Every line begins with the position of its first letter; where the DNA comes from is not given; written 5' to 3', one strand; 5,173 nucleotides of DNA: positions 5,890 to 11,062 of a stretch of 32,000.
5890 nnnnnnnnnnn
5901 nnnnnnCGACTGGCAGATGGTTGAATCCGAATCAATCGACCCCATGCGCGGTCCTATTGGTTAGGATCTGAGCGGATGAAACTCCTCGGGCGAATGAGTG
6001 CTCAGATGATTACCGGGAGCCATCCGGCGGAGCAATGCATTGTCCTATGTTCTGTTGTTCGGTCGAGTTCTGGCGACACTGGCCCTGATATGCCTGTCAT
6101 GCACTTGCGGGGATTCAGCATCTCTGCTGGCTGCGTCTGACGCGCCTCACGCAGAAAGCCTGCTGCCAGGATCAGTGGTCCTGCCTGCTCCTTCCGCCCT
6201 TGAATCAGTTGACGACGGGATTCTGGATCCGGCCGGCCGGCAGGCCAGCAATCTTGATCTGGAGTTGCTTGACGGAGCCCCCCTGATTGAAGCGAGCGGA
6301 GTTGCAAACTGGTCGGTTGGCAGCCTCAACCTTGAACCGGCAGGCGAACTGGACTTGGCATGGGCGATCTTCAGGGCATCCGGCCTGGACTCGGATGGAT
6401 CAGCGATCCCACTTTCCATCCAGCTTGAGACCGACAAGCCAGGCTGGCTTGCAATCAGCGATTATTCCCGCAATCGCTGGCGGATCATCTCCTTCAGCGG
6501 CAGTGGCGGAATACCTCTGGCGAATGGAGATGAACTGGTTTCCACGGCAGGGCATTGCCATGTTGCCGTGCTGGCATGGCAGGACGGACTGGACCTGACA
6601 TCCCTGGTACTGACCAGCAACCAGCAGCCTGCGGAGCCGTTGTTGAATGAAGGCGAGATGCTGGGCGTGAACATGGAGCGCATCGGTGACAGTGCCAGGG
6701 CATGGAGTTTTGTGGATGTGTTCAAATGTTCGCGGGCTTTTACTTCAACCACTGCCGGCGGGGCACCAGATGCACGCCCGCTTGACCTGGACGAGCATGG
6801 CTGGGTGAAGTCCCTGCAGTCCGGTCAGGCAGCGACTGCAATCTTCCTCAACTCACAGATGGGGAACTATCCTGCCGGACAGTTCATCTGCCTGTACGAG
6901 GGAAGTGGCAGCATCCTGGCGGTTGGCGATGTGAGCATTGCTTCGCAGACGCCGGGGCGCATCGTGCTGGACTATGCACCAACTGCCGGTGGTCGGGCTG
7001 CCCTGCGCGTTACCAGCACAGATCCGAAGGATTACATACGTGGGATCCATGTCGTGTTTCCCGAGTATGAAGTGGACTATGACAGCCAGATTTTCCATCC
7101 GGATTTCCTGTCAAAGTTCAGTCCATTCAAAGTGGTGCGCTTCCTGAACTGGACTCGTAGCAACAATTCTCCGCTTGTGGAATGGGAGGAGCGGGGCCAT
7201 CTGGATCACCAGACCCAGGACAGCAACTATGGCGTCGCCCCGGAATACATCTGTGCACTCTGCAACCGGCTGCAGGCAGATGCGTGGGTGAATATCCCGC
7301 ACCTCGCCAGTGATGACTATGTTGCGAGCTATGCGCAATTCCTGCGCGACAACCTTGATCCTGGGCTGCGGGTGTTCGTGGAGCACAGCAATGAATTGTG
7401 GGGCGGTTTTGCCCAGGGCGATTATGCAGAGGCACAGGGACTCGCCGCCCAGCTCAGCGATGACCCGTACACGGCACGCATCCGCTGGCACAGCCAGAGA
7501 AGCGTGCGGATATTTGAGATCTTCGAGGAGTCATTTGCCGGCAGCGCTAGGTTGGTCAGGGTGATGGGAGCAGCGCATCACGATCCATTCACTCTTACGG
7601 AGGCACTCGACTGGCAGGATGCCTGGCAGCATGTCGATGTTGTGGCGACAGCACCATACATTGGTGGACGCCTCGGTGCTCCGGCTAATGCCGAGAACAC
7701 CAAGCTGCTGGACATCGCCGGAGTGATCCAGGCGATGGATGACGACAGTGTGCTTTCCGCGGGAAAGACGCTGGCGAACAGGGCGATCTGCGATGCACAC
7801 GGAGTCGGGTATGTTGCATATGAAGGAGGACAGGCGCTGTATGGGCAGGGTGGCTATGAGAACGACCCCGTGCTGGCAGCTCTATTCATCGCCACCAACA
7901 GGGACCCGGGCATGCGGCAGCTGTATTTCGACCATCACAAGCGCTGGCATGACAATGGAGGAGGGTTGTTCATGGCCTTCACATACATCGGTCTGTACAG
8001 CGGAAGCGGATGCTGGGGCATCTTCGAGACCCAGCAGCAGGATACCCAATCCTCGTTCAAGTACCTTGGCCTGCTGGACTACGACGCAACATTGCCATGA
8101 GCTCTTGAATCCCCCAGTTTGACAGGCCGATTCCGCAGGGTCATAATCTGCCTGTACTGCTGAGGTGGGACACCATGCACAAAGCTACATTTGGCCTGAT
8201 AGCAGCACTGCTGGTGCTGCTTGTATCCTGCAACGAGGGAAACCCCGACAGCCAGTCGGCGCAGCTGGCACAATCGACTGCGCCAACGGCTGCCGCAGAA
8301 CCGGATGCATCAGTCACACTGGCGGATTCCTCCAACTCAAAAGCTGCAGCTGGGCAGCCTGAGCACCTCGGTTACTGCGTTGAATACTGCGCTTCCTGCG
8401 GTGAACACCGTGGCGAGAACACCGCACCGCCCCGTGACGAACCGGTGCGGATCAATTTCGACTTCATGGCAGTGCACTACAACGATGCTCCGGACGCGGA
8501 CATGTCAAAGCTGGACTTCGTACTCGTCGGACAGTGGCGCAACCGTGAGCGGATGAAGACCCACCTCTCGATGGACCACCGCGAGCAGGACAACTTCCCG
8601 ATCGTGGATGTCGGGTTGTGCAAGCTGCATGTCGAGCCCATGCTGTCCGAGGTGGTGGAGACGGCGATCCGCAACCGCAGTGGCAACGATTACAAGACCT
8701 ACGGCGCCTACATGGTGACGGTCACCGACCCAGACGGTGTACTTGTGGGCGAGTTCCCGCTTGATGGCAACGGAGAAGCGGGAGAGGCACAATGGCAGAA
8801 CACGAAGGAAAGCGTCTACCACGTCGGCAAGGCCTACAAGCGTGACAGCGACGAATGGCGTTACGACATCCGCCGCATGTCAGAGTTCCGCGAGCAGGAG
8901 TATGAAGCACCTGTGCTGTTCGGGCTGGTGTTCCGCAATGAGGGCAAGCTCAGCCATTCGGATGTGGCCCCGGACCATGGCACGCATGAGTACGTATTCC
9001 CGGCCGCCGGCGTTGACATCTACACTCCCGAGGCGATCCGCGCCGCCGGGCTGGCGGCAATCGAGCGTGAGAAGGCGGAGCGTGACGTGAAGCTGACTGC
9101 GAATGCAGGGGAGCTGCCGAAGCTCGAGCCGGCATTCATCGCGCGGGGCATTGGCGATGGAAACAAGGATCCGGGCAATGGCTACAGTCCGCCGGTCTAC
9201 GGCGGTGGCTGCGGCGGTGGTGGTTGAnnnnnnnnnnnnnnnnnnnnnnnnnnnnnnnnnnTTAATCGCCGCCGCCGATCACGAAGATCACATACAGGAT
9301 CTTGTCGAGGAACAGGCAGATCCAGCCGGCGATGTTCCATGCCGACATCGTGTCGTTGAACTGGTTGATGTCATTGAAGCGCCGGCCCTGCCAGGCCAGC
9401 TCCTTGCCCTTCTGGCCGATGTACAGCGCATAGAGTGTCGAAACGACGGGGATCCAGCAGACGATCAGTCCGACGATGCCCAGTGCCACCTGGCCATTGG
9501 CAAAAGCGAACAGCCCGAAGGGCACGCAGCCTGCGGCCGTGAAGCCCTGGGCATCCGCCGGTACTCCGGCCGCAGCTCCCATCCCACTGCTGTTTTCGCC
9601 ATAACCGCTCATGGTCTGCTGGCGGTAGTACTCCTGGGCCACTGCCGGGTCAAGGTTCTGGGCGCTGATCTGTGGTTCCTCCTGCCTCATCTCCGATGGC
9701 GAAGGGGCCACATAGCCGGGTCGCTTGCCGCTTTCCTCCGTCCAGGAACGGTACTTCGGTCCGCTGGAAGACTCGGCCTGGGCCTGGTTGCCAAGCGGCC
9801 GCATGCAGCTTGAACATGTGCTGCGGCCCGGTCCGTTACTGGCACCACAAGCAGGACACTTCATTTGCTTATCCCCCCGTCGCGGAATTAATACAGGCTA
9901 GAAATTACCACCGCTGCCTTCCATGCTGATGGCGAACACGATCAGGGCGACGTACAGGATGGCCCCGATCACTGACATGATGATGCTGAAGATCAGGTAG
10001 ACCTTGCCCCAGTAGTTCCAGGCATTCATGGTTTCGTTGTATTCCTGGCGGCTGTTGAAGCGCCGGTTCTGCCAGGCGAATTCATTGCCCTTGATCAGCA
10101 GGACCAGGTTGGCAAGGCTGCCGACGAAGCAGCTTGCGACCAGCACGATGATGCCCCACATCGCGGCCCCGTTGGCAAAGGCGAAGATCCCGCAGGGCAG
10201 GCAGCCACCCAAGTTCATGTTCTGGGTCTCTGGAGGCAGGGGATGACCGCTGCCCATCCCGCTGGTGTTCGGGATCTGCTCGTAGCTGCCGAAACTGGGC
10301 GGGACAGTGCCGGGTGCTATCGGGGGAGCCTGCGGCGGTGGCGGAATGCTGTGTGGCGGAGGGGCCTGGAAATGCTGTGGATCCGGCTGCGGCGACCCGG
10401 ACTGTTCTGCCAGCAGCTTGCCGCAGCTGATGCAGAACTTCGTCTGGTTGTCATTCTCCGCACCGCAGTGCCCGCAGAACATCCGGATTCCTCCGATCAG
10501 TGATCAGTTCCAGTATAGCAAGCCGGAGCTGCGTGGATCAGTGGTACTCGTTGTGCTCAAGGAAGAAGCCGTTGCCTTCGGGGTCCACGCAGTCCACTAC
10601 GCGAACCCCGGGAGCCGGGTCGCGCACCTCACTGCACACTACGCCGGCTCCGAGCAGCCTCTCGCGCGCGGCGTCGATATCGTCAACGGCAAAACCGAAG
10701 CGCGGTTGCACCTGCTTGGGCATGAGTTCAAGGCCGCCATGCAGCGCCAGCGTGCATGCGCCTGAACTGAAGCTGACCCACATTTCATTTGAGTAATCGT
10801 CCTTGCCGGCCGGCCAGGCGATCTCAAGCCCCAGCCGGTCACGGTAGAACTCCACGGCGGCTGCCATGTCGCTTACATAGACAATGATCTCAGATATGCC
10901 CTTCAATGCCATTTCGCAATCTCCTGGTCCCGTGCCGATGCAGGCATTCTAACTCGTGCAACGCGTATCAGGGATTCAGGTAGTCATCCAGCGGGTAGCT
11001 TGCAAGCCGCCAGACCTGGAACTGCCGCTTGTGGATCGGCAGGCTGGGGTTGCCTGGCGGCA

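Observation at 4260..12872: A shared ~115-aa N-terminal module on three lipoproteins with unrelated C-terminal domains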

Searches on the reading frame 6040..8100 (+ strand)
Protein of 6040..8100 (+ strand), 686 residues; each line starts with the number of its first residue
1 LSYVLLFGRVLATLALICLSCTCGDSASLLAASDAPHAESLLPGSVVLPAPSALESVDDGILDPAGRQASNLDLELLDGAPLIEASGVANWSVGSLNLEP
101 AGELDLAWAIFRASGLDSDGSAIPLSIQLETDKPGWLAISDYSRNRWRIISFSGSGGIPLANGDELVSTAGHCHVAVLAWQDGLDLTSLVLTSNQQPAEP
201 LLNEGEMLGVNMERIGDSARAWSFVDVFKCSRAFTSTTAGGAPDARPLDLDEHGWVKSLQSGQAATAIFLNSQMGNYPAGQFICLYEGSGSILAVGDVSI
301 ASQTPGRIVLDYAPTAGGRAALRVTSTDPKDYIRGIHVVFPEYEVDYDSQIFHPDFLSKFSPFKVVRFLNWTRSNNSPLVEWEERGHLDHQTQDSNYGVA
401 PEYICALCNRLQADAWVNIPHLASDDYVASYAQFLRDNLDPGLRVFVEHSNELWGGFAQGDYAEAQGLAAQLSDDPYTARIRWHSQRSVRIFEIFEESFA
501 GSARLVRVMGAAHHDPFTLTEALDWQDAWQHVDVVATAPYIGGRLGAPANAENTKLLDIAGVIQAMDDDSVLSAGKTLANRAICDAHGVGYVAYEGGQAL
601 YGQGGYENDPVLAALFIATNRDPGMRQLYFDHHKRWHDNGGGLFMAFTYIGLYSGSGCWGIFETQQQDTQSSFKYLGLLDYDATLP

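Call 3: search_protein_families(library=pfam, proteins=[window:6040-8100:+], max_evalue=1)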
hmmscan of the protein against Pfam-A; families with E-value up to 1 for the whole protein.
window:6040-8100:+ (686 aa): 0 families

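Call 12: search_protein_families(library=ncbifam, proteins=[window:6040-8100:+], max_evalue=1)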
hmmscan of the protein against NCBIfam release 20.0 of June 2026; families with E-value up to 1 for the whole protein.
window:6040-8100:+ (686 aa): 0 families

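Call 17: search_solved_structures(query=window:6040-8100:+, max_evalue=1)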
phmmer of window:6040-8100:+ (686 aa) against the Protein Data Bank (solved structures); distinct sequences matched with E-value up to 1: 1.
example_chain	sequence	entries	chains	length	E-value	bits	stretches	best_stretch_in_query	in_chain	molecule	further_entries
5cqf_A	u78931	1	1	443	0.37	12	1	303-388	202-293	L-lysine 6-monooxygenase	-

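Call 73: list_cluster_members(proteins=[window:6175-8097:+, window:10971-12872:-, P0090, P0098, P0146, P0086, P0078, P0062, P0091, P0110])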
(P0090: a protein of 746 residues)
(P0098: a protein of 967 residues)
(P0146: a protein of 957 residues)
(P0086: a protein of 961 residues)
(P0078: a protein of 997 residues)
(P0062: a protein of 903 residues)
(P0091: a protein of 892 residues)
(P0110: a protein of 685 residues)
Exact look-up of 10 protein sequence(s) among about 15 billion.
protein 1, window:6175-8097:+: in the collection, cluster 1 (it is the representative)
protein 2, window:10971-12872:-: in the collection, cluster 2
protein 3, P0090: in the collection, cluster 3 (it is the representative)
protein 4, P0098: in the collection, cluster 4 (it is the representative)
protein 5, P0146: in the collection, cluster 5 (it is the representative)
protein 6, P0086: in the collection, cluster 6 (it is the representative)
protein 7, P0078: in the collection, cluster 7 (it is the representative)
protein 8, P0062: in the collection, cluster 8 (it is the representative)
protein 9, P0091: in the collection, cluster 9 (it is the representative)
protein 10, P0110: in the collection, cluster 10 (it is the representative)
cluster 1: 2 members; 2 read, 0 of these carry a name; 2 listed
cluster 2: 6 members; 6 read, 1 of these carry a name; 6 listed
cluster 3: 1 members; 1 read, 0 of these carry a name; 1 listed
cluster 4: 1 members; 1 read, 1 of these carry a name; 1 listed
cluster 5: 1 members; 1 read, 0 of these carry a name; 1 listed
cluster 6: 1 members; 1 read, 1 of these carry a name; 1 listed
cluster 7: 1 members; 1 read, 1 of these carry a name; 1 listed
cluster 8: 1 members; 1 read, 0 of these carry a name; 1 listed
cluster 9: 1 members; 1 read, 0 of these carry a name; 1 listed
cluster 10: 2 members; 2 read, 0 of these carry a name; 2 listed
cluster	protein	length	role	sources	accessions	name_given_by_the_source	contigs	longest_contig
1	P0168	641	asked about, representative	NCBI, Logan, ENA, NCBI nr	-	-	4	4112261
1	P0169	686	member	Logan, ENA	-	-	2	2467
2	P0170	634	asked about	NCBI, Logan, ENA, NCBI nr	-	-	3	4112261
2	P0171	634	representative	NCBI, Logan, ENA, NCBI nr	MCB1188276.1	carboxypeptidase regulatory-like domain-containing protein [bacterium]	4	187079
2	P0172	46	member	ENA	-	-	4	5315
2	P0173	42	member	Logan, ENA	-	-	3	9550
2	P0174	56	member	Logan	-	-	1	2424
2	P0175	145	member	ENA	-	-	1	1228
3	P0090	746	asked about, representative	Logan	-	-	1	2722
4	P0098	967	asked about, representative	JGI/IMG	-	PKD repeat protein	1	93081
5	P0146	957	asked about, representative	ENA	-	-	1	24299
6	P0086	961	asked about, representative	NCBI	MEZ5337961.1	MAG: PKD domain-containing protein [bacterium]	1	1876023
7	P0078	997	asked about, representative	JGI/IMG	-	PKD repeat protein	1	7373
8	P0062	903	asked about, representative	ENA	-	-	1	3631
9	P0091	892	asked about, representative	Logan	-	-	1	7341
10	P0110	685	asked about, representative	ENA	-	-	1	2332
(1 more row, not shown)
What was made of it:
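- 6040..6102 (+): Protein B signal peptide and lipobox region (TTG start; Cys21). Other gene callers also give a 686-aa product (P0169, call 73).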

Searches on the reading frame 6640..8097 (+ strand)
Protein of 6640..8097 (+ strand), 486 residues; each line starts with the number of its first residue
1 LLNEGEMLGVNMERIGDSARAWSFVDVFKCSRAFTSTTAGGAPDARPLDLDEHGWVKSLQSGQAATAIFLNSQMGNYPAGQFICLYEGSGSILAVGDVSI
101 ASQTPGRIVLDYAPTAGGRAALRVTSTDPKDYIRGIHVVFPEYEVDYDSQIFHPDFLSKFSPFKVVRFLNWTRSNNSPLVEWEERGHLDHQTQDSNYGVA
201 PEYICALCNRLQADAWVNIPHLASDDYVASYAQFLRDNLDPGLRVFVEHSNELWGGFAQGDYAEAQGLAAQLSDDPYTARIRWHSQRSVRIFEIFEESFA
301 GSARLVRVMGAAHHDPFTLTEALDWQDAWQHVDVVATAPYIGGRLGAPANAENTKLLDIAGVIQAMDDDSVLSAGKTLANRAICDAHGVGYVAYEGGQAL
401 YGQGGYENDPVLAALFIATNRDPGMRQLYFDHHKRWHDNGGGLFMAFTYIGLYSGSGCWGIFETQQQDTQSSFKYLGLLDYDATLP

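Call 77: search_solved_structures(query=window:6640-8097:+, max_evalue=10)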
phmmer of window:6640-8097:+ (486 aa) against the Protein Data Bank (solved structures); distinct sequences matched with E-value up to 10: 2.
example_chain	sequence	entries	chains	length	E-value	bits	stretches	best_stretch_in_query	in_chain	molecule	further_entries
5cqf_A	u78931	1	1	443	0.33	12.6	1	103-188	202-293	L-lysine 6-monooxygenase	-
1l0n_K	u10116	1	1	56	1.3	10.6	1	94-119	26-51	cytochrome b-c1 complex 6.4K protein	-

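Call 78: search_protein_families(library=pfam, proteins=[window:6640-8097:+], max_evalue=10)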
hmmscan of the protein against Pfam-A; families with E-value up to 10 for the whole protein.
window:6640-8097:+ (486 aa): 0 families

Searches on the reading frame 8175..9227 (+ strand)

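Call 3: search_protein_families(library=pfam, proteins=[window:8175-9227:+], max_evalue=1)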
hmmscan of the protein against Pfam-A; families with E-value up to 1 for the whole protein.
window:8175-9227:+ (350 aa): 0 families

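Call 12: search_protein_families(library=ncbifam, proteins=[window:8175-9227:+], max_evalue=1)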
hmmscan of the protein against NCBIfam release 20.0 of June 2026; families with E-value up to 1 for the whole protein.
window:8175-9227:+ (350 aa): 2 families
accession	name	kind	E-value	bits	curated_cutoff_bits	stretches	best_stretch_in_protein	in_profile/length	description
NF010364.0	PRK13792.1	equivalog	0.037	14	261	1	1-43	1-43/127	lysozyme inhibitor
NF040528.1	SP_0198_lipo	equivalog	0.18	11.8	100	1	8-55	8-56/144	SP_0198 family lipoprotein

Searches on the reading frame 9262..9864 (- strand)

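Call 12: search_protein_families(library=ncbifam, proteins=[window:9262-9864:-], max_evalue=1)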
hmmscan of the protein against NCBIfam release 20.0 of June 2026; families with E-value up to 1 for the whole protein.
window:9262-9864:- (200 aa): 1 family
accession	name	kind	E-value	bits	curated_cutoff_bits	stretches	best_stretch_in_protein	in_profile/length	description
NF040945.1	CCC_membrane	equivalog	0.077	13.4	65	1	127-196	7-76/99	CCC motif membrane protein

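Call 13: search_protein_families(library=pfam, proteins=[window:9262-9864:-], max_evalue=0.001)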
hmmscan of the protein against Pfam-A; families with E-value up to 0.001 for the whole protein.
window:9262-9864:- (200 aa): 0 families

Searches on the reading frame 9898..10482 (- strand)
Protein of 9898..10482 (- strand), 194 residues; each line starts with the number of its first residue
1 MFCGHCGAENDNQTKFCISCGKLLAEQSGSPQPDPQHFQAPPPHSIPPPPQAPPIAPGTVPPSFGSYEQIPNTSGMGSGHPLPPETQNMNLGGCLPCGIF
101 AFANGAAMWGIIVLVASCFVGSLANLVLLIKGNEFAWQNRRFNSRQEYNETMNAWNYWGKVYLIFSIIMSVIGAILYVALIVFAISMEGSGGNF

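Call 12: search_protein_families(library=ncbifam, proteins=[window:9898-10482:-], max_evalue=1)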
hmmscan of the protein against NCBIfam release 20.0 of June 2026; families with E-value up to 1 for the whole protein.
window:9898-10482:- (194 aa): 6 families
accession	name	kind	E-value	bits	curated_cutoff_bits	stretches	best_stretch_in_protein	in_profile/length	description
NF008216.0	PRK10983.1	equivalog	0.002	17.4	305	1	95-127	263-295/370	AI-2E family transporter YdiK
NF045510.1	4Cys_prefix_kin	domain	0.038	14.3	24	1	9-22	11-24/26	4-Cys prefix domain-containing protein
NF011149.0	PRK14559.1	equivalog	0.068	11.9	374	1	2-28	3-29/642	serine/threonine phosphatase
NF040511.1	membrane_GPGG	equivalog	0.13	12.2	33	1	98-121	16-39/47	GPGG-motif small membrane protein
NF010042.0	PRK13517.1-2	equivalog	0.23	10.2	427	1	136-170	103-137/376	glutamate--cysteine ligase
NF053632.1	heli_RadD_YejH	equivalog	0.23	9.7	720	1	2-26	431-455/573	DNA repair helicase RadD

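Call 13: search_protein_families(library=pfam, proteins=[window:9898-10482:-], max_evalue=0.001)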
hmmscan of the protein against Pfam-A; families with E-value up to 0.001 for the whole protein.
window:9898-10482:- (194 aa): 2 families
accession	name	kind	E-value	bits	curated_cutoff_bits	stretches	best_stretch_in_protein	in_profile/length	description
PF13240.11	Zn_Ribbon_1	-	1.3e-05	25.3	25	1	2-22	1-21/23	zinc-ribbon domain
PF24463.1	DUF7577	-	0.00028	20.9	28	1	2-21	4-23/27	Domain of unknown function (DUF7577)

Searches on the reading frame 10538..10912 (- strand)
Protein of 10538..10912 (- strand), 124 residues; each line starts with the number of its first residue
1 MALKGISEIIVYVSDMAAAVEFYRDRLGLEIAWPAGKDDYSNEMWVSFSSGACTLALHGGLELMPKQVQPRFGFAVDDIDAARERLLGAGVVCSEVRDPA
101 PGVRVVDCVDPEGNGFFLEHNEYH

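Call 13: search_protein_families(library=pfam, proteins=[window:10538-10912:-], max_evalue=0.001)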
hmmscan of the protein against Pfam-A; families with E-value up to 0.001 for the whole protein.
window:10538-10912:- (124 aa): 5 families
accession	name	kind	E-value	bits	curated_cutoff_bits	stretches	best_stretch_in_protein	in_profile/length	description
PF00903.31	Glyoxalase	-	4.2e-11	43.7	20.6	1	6-115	2-118/121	Glyoxalase/Bleomycin resistance protein/Dioxygenase superfamily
PF18029.7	Glyoxalase_6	-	1.6e-09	38.8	23.6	1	9-116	2-103/106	Glyoxalase-like domain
PF22677.2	Ble-like_N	-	1e-06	28.8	24.5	1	11-32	7-28/41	Bleomycin resistance protein-like N-terminal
PF13669.12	Glyoxalase_4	-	0.0003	21.5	27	0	11-105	5-107/109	Glyoxalase/Bleomycin resistance protein/Dioxygenase superfamily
PF12681.13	Glyoxalase_2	-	0.0005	20.4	30.1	1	8-114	3-109/118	Glyoxalase-like domain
